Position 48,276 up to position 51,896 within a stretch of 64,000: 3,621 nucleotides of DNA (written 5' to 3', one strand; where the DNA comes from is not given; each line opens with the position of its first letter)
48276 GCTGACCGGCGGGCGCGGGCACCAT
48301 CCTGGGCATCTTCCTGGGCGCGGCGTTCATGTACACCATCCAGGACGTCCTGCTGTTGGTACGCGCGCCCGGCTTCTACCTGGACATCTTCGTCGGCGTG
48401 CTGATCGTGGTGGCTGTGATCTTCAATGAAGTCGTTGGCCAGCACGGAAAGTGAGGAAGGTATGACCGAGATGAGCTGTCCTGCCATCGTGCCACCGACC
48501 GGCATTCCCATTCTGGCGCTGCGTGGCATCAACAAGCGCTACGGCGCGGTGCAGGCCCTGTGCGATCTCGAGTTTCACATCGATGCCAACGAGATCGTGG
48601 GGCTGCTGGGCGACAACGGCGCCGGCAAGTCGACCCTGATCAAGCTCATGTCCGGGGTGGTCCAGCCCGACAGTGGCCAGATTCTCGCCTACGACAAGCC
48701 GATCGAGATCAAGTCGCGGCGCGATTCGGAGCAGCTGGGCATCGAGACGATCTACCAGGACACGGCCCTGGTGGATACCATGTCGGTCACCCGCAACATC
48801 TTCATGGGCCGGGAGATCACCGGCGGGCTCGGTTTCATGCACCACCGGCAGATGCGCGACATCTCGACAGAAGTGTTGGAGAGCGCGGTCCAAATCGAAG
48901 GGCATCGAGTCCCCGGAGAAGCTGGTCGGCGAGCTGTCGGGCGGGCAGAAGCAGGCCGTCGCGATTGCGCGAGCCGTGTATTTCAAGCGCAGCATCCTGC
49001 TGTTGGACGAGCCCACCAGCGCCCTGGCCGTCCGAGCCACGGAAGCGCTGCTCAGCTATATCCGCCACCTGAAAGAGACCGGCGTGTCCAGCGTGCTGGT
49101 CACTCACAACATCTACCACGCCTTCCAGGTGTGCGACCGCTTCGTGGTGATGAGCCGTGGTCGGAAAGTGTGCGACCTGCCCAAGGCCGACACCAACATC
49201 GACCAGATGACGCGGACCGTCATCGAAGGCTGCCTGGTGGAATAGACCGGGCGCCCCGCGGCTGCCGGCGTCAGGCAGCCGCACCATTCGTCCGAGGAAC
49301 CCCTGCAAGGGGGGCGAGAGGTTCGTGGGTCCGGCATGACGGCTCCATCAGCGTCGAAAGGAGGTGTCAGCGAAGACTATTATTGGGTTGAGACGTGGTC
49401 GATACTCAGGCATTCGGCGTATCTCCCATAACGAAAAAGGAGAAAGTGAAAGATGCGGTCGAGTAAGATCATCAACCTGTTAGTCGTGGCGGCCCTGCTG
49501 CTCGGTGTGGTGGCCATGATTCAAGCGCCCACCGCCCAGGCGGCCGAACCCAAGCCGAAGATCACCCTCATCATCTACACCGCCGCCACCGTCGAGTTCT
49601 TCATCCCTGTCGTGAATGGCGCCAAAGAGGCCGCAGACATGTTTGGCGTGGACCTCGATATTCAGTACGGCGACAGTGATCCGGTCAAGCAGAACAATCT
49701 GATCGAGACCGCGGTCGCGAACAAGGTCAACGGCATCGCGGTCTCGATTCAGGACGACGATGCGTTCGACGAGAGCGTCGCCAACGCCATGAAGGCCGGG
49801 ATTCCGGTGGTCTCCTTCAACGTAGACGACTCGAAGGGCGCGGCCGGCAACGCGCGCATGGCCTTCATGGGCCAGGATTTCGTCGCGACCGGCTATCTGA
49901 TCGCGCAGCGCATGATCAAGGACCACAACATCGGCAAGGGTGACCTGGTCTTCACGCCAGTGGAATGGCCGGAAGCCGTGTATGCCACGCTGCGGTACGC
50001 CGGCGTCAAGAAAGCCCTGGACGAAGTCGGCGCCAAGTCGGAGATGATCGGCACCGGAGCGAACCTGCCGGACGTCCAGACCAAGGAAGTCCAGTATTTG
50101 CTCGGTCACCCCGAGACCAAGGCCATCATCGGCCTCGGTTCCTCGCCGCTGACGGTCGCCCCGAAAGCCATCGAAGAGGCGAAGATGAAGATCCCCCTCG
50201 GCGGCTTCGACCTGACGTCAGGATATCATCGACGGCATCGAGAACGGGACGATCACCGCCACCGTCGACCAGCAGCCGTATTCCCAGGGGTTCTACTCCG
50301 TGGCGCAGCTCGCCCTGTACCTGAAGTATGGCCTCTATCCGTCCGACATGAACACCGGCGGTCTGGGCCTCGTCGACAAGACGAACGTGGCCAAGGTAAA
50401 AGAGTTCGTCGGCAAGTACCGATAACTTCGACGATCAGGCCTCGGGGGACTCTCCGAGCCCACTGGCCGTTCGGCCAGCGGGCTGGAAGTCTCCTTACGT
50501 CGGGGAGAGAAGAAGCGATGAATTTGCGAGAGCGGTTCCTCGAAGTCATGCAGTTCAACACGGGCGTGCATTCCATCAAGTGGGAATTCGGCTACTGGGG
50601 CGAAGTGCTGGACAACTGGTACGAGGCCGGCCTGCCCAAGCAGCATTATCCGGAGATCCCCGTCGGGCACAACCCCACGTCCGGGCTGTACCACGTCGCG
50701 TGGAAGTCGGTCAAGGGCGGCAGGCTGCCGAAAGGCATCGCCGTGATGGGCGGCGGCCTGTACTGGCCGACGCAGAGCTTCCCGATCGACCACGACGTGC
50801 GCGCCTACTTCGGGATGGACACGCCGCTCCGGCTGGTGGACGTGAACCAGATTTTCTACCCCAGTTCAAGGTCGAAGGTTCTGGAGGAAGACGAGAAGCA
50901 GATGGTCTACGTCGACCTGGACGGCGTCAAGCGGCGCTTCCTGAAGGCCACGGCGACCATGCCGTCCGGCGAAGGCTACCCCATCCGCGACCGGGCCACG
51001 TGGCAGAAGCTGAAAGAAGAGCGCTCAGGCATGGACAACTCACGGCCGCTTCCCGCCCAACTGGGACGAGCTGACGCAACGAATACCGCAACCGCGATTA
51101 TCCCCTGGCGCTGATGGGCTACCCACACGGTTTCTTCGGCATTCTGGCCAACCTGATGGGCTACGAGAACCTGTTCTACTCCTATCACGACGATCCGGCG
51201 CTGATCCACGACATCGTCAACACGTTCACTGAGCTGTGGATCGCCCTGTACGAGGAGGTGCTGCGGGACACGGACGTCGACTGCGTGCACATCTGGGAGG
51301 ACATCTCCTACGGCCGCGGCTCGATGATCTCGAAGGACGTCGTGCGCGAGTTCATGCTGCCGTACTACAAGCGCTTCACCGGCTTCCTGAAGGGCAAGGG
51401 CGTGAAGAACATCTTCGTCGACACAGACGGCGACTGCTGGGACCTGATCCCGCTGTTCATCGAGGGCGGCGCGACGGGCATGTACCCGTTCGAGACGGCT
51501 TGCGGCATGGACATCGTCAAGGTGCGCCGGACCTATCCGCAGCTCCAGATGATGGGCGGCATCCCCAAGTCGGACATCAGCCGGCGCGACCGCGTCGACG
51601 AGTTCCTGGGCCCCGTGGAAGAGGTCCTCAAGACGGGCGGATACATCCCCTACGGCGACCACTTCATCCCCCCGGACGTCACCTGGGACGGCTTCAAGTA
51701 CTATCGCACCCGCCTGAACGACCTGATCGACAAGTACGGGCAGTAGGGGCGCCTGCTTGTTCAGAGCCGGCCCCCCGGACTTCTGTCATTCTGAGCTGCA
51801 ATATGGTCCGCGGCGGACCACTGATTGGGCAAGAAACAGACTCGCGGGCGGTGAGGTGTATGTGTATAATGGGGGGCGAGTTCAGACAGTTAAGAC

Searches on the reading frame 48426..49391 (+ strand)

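Call 12: search_protein_families(library=pfam, proteins=[window:48426-49391:+], max_evalue=0.001)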
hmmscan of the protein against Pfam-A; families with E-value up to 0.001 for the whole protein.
window:48426-49391:+ (321 aa): 1 family
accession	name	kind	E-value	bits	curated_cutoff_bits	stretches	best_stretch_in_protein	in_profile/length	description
PF00005.33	ABC_tran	-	5.6e-17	63.1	25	1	47-145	3-83/137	ABC transporter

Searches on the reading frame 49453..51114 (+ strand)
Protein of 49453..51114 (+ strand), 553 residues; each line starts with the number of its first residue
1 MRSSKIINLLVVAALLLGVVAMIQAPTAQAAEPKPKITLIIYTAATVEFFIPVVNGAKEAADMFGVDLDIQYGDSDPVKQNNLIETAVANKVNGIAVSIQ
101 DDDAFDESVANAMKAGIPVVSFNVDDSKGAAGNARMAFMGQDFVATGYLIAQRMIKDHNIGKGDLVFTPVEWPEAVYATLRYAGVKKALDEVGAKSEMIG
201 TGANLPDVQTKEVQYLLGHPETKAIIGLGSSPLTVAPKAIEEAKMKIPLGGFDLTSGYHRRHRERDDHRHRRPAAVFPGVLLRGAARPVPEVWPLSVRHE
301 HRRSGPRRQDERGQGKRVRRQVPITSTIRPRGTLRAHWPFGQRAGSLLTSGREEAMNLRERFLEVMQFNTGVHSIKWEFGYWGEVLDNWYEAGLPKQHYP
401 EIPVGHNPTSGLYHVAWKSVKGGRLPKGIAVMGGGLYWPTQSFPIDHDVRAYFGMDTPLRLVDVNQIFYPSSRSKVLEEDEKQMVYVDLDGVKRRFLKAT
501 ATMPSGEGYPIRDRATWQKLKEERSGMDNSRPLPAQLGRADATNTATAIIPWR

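Call 12: search_protein_families(library=pfam, proteins=[window:49453-51114:+], max_evalue=0.001)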
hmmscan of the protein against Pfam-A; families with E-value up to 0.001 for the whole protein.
window:49453-51114:+ (553 aa): 2 families
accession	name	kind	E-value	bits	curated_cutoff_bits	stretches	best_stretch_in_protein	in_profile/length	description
PF13407.12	Peripla_BP_4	-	1.8e-32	113.4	35.1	1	40-256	4-220/258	Periplasmic binding protein domain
PF00532.27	Peripla_BP_1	-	7.1e-05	22.8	22.2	1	38-241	4-202/281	Periplasmic binding proteins and sugar binding domain of LacI family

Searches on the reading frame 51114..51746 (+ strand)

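Call 12: search_protein_families(library=pfam, proteins=[window:51114-51746:+], max_evalue=0.001)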
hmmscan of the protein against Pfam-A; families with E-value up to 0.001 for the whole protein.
window:51114-51746:+ (210 aa): 1 family
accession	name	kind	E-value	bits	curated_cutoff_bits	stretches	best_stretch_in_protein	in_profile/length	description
PF01208.23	URO-D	-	1e-06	28.4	23.9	1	8-137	147-266/346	Uroporphyrinogen decarboxylase (URO-D)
